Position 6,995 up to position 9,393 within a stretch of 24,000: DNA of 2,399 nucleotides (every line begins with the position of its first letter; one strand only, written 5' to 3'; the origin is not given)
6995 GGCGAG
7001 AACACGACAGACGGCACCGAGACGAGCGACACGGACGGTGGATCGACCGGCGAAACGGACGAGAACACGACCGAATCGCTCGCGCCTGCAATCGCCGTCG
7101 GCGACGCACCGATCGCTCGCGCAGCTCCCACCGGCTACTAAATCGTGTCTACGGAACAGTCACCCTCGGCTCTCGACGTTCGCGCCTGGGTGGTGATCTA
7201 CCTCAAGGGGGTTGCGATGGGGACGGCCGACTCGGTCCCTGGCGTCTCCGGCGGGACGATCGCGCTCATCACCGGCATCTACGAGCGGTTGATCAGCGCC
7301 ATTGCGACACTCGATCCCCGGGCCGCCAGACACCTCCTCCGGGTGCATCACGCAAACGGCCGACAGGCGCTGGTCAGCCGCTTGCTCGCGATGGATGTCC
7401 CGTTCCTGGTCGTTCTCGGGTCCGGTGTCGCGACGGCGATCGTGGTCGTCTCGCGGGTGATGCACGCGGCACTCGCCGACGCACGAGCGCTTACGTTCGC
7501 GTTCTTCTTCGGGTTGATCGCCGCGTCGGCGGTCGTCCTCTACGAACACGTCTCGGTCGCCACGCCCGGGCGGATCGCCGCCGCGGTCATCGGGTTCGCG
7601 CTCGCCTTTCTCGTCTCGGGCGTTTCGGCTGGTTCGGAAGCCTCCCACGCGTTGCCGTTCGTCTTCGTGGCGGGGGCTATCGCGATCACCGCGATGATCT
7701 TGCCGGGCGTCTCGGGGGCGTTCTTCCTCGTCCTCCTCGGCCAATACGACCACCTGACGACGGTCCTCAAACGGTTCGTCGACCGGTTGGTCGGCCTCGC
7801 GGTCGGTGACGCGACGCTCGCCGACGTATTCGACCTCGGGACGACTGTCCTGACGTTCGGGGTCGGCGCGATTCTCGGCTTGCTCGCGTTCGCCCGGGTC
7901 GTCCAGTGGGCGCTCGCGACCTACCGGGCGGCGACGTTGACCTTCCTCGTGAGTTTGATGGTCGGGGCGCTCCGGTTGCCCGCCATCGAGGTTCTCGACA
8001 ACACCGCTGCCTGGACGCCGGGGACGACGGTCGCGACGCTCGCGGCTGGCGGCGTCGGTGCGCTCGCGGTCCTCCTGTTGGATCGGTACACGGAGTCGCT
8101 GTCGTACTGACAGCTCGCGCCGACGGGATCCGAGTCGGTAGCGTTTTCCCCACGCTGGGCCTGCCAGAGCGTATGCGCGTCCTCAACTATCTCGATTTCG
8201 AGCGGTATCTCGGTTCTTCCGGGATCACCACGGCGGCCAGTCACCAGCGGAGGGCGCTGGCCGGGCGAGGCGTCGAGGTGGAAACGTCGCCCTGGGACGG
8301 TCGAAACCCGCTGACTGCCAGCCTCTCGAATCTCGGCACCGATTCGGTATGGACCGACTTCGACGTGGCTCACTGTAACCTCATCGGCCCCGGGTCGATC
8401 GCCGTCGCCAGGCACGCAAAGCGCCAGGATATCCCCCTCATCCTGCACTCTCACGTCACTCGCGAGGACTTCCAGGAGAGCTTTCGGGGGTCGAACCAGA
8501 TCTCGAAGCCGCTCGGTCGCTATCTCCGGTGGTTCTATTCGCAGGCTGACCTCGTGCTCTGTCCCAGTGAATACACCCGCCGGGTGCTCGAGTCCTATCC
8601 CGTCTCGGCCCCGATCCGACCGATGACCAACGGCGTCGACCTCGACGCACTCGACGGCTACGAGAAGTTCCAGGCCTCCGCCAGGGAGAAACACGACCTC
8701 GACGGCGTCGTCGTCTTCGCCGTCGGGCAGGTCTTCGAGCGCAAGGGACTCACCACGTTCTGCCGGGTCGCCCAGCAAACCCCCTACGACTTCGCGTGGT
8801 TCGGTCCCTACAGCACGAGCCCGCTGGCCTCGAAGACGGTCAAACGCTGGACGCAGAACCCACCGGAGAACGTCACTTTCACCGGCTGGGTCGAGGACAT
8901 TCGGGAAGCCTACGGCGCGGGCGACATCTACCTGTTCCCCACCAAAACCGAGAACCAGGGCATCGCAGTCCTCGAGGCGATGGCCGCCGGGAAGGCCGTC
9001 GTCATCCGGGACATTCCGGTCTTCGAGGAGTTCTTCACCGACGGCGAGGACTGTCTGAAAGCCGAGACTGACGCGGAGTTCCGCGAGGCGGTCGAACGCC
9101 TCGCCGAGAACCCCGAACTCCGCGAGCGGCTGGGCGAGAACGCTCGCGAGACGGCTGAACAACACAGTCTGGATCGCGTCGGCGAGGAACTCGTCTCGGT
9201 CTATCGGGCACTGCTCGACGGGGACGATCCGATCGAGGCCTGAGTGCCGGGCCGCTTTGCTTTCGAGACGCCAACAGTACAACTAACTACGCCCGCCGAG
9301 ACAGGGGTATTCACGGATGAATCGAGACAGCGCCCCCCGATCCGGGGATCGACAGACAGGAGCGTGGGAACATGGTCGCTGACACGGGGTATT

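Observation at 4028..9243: DUF368 (PopT-like) membrane protein immediately downstream of (3 nt after) the oligosaccharyltransferase AglB: candidate dolichyl-phosphate recycling translocase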

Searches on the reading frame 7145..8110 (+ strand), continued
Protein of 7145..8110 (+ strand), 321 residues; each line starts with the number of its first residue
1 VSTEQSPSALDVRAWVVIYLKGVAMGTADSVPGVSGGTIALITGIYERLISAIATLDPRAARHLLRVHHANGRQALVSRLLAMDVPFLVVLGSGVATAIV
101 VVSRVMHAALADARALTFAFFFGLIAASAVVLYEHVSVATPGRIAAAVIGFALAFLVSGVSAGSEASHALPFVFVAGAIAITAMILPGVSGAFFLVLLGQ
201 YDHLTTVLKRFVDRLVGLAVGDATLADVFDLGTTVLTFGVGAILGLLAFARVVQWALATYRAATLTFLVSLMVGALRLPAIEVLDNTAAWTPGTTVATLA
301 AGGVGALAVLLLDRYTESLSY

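Call 42: find_homologous_proteins(query=L023:3381-4328:+, max_evalue=1e-20)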
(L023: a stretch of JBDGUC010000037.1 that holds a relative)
Query L023:3381-4328:+ (316 aa): 4021 proteins with E <= 1e-20 among 8000 candidates; the best 120 are listed.
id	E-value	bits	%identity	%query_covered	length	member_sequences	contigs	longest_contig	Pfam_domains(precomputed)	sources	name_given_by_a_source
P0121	5.7e-181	618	100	100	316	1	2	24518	PF04018.19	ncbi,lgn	ncbi:MAG: DUF368 domain-containing protein [Haloferacaceae archaeon]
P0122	3.9e-142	491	80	100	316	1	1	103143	PF04018.19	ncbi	ncbi:MAG: DUF368 domain-containing protein [Haloferacaceae archaeon]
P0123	5.1e-123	428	80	84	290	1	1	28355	PF04018.19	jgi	jgi:putative membrane protein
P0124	2.0e-110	387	74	92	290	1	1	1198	PF04018.19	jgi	jgi:putative membrane protein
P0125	3.1e-109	383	71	87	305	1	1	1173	PF04018.19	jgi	jgi:putative membrane protein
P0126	2.0e-108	380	71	87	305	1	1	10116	PF04018.19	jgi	jgi:putative membrane protein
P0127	4.7e-107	376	65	97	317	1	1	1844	PF04018.19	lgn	-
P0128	1.6e-105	371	68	89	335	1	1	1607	PF04018.19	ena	-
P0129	4.5e-102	359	64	89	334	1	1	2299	PF04018.19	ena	-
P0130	2.9e-101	357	66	91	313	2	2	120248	PF04018.19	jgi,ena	-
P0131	1.9e-100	354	68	85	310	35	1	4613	PF04018.19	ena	-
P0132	5.6e-100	353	64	100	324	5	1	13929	PF04018.19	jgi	jgi:putative membrane protein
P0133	6.0e-100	352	64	97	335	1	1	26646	PF04018.19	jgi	jgi:putative membrane protein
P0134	1.3e-99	351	61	99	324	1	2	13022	PF04018.19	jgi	jgi:putative membrane protein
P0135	2.4e-99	350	63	100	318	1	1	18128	PF04018.19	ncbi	ncbi:MAG: DUF368 domain-containing protein [Halobacterium sp.]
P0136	9.7e-99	348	69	91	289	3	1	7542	PF04018.19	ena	-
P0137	1.1e-98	348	63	96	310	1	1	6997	PF04018.19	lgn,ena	-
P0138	1.1e-98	348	65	90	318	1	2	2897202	PF04018.19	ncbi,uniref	ncbi:DUF368 domain-containing protein [Haloplanus sp. GCM10025708]|uniref:DUF368 domain-containing p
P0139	1.3e-98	348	67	87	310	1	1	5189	PF04018.19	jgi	-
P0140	1.5e-98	348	63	99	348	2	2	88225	PF04018.19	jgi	-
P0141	1.5e-98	348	67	87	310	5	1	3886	PF04018.19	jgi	jgi:putative membrane protein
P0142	4.4e-98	346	63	92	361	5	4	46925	PF04018.19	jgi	-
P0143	1.2e-97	345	65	94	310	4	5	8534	PF04018.19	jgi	jgi:putative membrane protein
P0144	1.2e-97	345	70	84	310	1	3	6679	PF04018.19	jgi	jgi:putative membrane protein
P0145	2.3e-97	344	67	87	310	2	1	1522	PF04018.19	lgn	-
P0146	4.1e-97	343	65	91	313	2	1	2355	PF04018.19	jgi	jgi:putative membrane protein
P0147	7.5e-97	342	67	87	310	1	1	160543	PF04018.19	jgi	jgi:Predicted membrane protein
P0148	9.1e-97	342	65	91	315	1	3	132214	PF04018.19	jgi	-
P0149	1.1e-96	342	60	100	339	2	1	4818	PF04018.19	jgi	jgi:putative membrane protein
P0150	1.6e-96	341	61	88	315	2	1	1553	PF04018.19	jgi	jgi:putative membrane protein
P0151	2.7e-96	340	64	94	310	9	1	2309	PF04018.19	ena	-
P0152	4.7e-96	340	62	95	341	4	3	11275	PF04018.19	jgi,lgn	jgi:putative membrane protein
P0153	5.5e-96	339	63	89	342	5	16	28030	PF04018.19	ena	-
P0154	5.8e-96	339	66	85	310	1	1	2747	PF04018.19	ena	-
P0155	9.1e-96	339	65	86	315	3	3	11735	PF04018.19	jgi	jgi:putative membrane protein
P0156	1.6e-95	338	62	96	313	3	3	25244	PF04018.19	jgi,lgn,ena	jgi:putative membrane protein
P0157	1.6e-95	338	64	89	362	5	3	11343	PF04018.19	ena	-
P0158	1.7e-95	338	61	88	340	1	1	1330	PF04018.19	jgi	jgi:putative membrane protein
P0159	2.3e-95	337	65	86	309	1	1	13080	PF04018.19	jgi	jgi:putative membrane protein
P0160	2.6e-95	337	62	92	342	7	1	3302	PF04018.19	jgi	jgi:putative membrane protein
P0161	2.9e-95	337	62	92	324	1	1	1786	PF04018.19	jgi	jgi:putative membrane protein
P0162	2.9e-95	337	61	95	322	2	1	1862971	PF04018.19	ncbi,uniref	ncbi:DUF368 domain-containing protein [Haloferax sp. DFSO52]|uniref:DUF368 domain-containing protein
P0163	3.5e-95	337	60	92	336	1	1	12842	PF04018.19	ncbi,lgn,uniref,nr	ncbi:hypothetical protein C474_13214 [Halogeometricum pallidum JCM 14848]|uniref:DUF368 domain-conta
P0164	4.7e-95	336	64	88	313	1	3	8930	PF04018.19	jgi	jgi:putative membrane protein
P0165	5.0e-95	336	59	100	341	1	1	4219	PF04018.19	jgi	jgi:putative membrane protein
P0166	6.0e-95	336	64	97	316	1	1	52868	PF04018.19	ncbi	ncbi:MAG: DUF368 domain-containing protein [Haloplanus sp.]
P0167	6.5e-95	336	62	89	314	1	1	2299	PF04018.19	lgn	-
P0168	6.5e-95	336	64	88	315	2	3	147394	PF04018.19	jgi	-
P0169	6.6e-95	336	62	88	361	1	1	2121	PF04018.19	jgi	-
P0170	6.8e-95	336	66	88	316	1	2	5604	PF04018.19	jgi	jgi:putative membrane protein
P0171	1.0e-94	335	61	96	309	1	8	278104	PF04018.19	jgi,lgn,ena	-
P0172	1.1e-94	335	62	89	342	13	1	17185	PF04018.19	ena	-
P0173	1.2e-94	335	61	97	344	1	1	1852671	PF04018.19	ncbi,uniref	ncbi:DUF368 domain-containing protein [Halopelagius fulvigenes]|uniref:DUF368 domain-containing prot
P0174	1.2e-94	335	67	86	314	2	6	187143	PF04018.19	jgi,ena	-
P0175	1.2e-94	335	62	97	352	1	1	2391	PF04018.19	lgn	-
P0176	1.3e-94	335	64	88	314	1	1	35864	PF04018.19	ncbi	ncbi:MAG: DUF368 domain-containing protein [Haloplanus sp.]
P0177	1.5e-94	335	61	97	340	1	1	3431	PF04018.19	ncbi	-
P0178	1.8e-94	334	61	89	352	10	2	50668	PF04018.19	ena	-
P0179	1.9e-94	334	61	97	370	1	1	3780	PF04018.19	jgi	-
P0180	2.7e-94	334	62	90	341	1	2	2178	PF04018.19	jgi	jgi:putative membrane protein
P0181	2.7e-94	334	65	88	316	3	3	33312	PF04018.19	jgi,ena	-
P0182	3.3e-94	334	63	94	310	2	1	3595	PF04018.19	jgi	jgi:putative membrane protein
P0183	3.4e-94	334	58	99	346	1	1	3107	PF04018.19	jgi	jgi:putative membrane protein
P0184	4.5e-94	333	64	90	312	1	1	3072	PF04018.19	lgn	-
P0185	4.5e-94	333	62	96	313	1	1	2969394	PF04018.19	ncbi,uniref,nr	ncbi:DUF368 domain-containing protein [Haloplanus salinus]|uniref:DUF368 domain-containing protein n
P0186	4.5e-94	333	61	92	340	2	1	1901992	PF04018.19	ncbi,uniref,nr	ncbi:DUF368 domain-containing protein [Halogeometricum sp. S1BR25-6]|uniref:DUF368 domain-containing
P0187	6.2e-94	333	60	91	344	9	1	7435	PF04018.19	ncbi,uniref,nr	ncbi:DUF368 domain-containing protein [Halogeometricum sp. CBA1124]|uniref:DUF368 domain-containing 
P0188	8.4e-94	332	63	94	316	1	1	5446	PF04018.19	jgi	jgi:putative membrane protein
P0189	9.5e-94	332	60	94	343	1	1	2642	PF04018.19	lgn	-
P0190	1.0e-93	332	61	100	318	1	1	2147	PF04018.19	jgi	jgi:putative membrane protein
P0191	1.1e-93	332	61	97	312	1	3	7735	PF04018.19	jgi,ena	-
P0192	1.2e-93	332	65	86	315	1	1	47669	PF04018.19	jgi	-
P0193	1.4e-93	332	64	88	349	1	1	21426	PF04018.19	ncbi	ncbi:MAG: DUF368 domain-containing protein [Haloquadratum sp.]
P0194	1.9e-93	331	63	88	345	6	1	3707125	PF04018.19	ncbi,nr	nr:DUF368 domain-containing protein [Halobellus sp. DFY28]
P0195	3.5e-93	330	67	86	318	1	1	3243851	PF04018.19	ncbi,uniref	ncbi:DUF368 domain-containing protein [Haloplanus salilacus]|uniref:DUF368 domain-containing protein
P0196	4.3e-93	330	61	96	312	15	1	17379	PF04018.19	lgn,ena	-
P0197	4.3e-93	330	65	86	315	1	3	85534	PF04018.19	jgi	jgi:putative membrane protein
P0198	4.8e-93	330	63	90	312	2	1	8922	PF04018.19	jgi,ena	-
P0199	5.7e-93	330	63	94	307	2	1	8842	PF04018.19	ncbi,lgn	ncbi:MAG: DUF368 domain-containing protein [Haloferacaceae archaeon]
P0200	6.9e-93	329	63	88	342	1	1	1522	PF04018.19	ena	-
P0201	7.2e-93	329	66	85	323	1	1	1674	PF04018.19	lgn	-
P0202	1.0e-92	329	60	91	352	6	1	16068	PF04018.19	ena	-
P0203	1.0e-92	329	66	86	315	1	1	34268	PF04018.19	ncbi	ncbi:MAG: DUF368 domain-containing protein [Haloplanus sp.]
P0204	1.3e-92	328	63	91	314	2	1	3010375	PF04018.19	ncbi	-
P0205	1.6e-92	328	63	93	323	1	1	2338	PF04018.19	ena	-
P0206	1.8e-92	328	62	90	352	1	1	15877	PF04018.19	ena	-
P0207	1.8e-92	328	63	90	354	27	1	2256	PF04018.19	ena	-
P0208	1.9e-92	328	59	97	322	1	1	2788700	PF04018.19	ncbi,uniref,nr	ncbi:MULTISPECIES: DUF368 domain-containing protein [Haloferax]|uniref:DUF368 domain-containing prot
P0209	2.0e-92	328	65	86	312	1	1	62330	PF04018.19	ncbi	-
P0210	2.1e-92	328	62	91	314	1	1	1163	PF04018.19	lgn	-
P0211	2.1e-92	328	61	96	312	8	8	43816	PF04018.19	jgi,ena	-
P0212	2.2e-92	328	62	88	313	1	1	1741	PF04018.19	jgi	jgi:putative membrane protein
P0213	2.5e-92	327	61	89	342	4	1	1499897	PF04018.19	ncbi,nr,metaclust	ncbi:putative membrane protein [Halobellus limi]|nr:putative membrane protein [Halobellus limi]|meta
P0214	2.7e-92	327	60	99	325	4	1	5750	PF04018.19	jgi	jgi:putative membrane protein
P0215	3.0e-92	327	63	88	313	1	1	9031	PF04018.19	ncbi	ncbi:MAG: DUF368 domain-containing protein [Haloplanus sp.]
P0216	3.2e-92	327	57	99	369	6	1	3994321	PF04018.19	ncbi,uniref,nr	ncbi:DUF368 domain-containing protein [Halogeometricum borinquense]|uniref:DUF368 domain-containing 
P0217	3.4e-92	327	58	97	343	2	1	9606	PF04018.19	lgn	-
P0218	4.0e-92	327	62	96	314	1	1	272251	PF04018.19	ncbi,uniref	ncbi:DUF368 domain-containing protein [Haloplanus sp. C73]|uniref:DUF368 domain-containing protein n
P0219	4.7e-92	327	62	88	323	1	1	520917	PF04018.19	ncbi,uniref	ncbi:undecaprenyl phosphate translocase family protein [Halobellus sp. GM3]|uniref:undecaprenyl phos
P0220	4.8e-92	327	60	95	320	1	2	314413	PF04018.19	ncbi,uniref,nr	ncbi:DUF368 domain-containing protein [Halegenticoccus tardaugens]|uniref:DUF368 domain-containing p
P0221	7.7e-92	326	61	96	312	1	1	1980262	PF04018.19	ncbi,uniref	ncbi:DUF368 domain-containing protein [Halolamina sp. C58]|uniref:DUF368 domain-containing protein n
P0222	8.5e-92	326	60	95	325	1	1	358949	PF04018.19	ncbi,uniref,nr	ncbi:DUF368 domain-containing protein [Halegenticoccus soli]|uniref:DUF368 domain-containing protein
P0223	8.6e-92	326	64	94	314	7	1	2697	PF04018.19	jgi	jgi:putative membrane protein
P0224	9.4e-92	326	57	99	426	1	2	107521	PF04018.19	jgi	jgi:putative membrane protein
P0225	1.1e-91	325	62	86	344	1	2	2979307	PF04018.19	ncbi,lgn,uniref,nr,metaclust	ncbi:DUF368 domain-containing protein [Halopelagius longus]|uniref:DUF368 domain-containing protein 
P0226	1.2e-91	325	64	88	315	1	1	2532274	PF04018.19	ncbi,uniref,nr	ncbi:DUF368 domain-containing protein [Haloplanus halobius]|uniref:DUF368 domain-containing protein 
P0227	1.3e-91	325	61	90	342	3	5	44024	PF04018.19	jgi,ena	-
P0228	1.3e-91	325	62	90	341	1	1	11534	PF04018.19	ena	-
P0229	1.4e-91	325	60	95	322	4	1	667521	PF04018.19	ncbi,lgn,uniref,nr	ncbi:hypothetical protein C453_10058 [Haloferax elongans ATCC BAA-1513]|uniref:DUF368 domain-contain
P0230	1.8e-91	325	60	91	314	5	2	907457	PF04018.19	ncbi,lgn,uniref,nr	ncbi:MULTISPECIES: DUF368 domain-containing protein [Halolamina]|uniref:Putative membrane protein n=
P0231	1.9e-91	325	62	89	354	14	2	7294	PF04018.19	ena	-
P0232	1.9e-91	325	62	95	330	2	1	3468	PF04018.19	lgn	-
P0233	2.5e-91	324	62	88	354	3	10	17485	PF04018.19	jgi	jgi:putative membrane protein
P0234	4.3e-91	323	58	96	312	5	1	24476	PF04018.19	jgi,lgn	-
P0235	4.5e-91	323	59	99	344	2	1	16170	PF04018.19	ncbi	ncbi:MAG: DUF368 domain-containing protein [Halobellus sp.]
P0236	4.9e-91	323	63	86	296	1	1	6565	PF04018.19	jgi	jgi:putative membrane protein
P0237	5.3e-91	323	59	99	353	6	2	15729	PF04018.19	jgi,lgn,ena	-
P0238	5.3e-91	323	63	92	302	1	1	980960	PF04018.19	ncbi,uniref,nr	ncbi:DUF368 domain-containing protein [Halobellus ruber]|uniref:DUF368 domain-containing protein n=1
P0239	5.3e-91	323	60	96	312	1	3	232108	PF04018.19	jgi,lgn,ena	-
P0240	5.3e-91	323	64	86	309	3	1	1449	PF04018.19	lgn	-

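Call 43: find_encoding_contigs(protein=P0208, flank=10000, max_places=3)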
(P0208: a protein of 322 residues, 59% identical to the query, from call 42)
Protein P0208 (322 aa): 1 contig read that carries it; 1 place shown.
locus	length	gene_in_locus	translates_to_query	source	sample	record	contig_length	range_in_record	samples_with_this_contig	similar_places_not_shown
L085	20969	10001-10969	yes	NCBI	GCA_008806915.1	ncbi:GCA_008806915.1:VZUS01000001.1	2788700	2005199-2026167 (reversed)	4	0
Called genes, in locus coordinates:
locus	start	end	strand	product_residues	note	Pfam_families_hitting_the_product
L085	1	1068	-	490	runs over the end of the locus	PF00884:Sulfatase, PF01663:Phosphodiest (weak)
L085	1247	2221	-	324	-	-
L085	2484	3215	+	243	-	PF00483:NTP_transferase, PF01128:IspD (weak), PF12804:NTP_transf_3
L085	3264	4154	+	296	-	PF00535:Glycos_transf_2, PF10111:Glyco_tranf_2_2, PF13506:Glyco_transf_21, PF13641:Glyco_tranf_2_3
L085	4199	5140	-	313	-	PF00535:Glycos_transf_2, PF10111:Glyco_tranf_2_2, PF13641:Glyco_tranf_2_3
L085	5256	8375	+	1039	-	PF02516:STT3, PF22627:AglB_core-like, PF18079:AglB_L1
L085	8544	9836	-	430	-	PF03721:UDPG_MGDP_dh_N, PF03807:F420_oxidored (faint), PF00984:UDPG_MGDP_dh, PF03720:UDPG_MGDP_dh_C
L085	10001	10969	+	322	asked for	PF04018:VCA0040-like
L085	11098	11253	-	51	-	PF23455:DUF7129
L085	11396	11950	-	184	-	PF01209:Ubie_methyltran (weak), PF08241:Methyltransf_11, PF08242:Methyltransf_12 (weak), PF13649:Methyltransf_25, PF13847:Methyltransf_31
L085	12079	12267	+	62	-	PF20576:HEWD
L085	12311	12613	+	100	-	PF03091:CutA1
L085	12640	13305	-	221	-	PF00702:Hydrolase, PF02358:Trehalose_PPase (faint), PF05116:S6PP (faint), PF08282:Hydrolase_3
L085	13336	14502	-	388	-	PF13191:AAA_16, PF22703:Cdc6_lid (weak)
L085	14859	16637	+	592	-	PF00890:FAD_binding_2, PF01266:DAO, PF01494:FAD_binding_3 (faint), PF07992:Pyr_redox_2, PF04324:Fer2_BFD (weak)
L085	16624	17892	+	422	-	PF00890:FAD_binding_2, PF01134:GIDA (weak), PF01266:DAO (faint), PF03486:HI0933_like (faint), PF07992:Pyr_redox_2 (faint), PF12831:FAD_oxidored (weak)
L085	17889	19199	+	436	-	PF13183:Fer4_8, PF02754:CCG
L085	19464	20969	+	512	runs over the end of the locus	PF00370:FGGY_N, PF01869:BcrAD_BadFG (faint), PF02782:FGGY_C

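Call 44: list_cluster_members(proteins=[P0208])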
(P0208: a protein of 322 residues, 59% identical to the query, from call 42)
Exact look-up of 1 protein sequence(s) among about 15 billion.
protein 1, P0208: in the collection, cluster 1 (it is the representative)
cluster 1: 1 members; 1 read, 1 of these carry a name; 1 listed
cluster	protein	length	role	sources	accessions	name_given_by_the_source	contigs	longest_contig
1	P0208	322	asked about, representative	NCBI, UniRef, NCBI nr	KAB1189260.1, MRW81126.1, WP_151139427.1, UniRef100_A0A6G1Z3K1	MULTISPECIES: DUF368 domain-containing protein [Haloferax] | DUF368 domain-containing protein n=2 Tax=Haloferax TaxID=2251 RepID=A0A6G1Z3K1_9EURY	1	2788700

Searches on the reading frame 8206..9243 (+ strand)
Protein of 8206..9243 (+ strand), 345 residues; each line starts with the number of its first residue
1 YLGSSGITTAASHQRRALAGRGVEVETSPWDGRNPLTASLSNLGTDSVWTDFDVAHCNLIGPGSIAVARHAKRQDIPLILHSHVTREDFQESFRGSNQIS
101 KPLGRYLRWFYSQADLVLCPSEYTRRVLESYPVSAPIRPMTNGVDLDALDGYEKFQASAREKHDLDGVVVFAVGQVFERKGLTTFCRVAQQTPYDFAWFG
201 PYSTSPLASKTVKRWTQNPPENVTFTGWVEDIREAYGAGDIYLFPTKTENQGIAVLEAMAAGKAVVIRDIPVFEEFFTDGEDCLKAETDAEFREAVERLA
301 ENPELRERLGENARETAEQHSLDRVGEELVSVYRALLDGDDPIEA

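Call 7: search_protein_families(library=pfam, proteins=[window:8206-9243:+])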
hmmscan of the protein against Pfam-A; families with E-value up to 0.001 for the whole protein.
window:8206-9243:+ (345 aa): 5 families
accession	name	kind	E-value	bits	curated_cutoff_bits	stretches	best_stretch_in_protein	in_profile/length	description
PF00534.26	Glycos_transf_1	-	3e-24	85.9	26.4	1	159-315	7-171/172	Glycosyl transferases group 1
PF13692.12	Glyco_trans_1_4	-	8.1e-22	78.4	27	1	169-302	3-142/142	Glycosyl transferases group 1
PF13439.12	Glyco_transf_4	-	6.9e-17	62.4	28.5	1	51-147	72-169/170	Glycosyltransferase Family 4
PF13524.12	Glyco_trans_1_2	-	2.3e-16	60.5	25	1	188-329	8-142/144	Glycosyl transferase-like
PF13579.12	Glyco_trans_4_4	-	5.7e-11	43.4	29.7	1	8-142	25-157/158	Glycosyl transferase 4-like domain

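Call 8: search_protein_families(library=ncbifam, proteins=[window:8206-9243:+])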
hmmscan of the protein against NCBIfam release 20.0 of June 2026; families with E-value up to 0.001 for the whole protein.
window:8206-9243:+ (345 aa): 20 families
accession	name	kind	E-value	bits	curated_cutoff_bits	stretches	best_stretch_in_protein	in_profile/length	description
NF053513.1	Gtran_IagA_BgsA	equivalog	9.8e-83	277.9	460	1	3-337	14-332/333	LTA glycolipid anchor biosynthesis glycosyltransferase, IagA/BgsA family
NF049987.1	DaglGlyslTfaseDgs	equivalog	2e-61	207.7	500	1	4-337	15-328/332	processive diacylglycerol alpha-glucosyltransferase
TIGR04047.1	MSMEG_0565_glyc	hypoth_equivalog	3.7e-15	55.9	259.85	1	219-334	255-372/373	MSMEG_0565 family glycosyltransferase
NF053787.1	GlcN_PG_synth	equivalog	1.6e-14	53.6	480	1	66-337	97-360/361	N-acetylglucosaminyl phosphatidylglycerol synthase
NF038295.1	EPS_HpsP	equivalog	6.1e-13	48.5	550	1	50-336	91-387/388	hormogonium polysaccharide biosynthesis glycosyltransferase HpsP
TIGR03999.1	thiol_BshA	equivalog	2.8e-12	46.3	273.7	1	107-337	138-374/375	N-acetyl-alpha-D-glucosaminyl L-malate synthase BshA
NF049988.1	MGlcDAGSynMgs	equivalog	3.5e-12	46.4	400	1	227-338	276-389/398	alpha-monoglucosyldiacylglycerol synthase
NF038229.1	Glyco4_Geo_Pelo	equivalog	7.9e-12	44.8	400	1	234-337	233-337/338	GPMC system family 4 glycosyltransferase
TIGR02149.1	glgA_Coryne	subfamily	9.7e-12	44.7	302.4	1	111-336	142-390/391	glycogen synthase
NF041876.1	EPS_EpsE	equivalog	4.3e-11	42.7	400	1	223-320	278-379/389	exopolysaccharide biosynthesis GT4 family glycosyltransferase EpsE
TIGR03449.1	mycothiol_MshA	equivalog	1.2e-09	37.6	462.5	1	230-336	295-403/406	D-inositol-3-phosphate glycosyltransferase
TIGR03088.1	stp2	hypoth_equivalog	1.5e-09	37.4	409.05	1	223-337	257-374/374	TIGR03088 family PEP-CTERM/XrtA system glycosyltransferase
NF041010.1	glycosy_Agl16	equivalog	4.2e-08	32.4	575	1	246-336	261-351/352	glycosylation protein Agl16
TIGR03087.1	stp1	hypoth_equivalog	8.4e-08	31.8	316.65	1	134-320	195-380/397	TIGR03087 family PEP-CTERM/XrtA system glycosyltransferase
NF047684.1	TeichurnBiosyTuaC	equivalog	3.8e-07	29.4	550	1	52-336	109-389/391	teichuronic acid biosynthesis protein TuaC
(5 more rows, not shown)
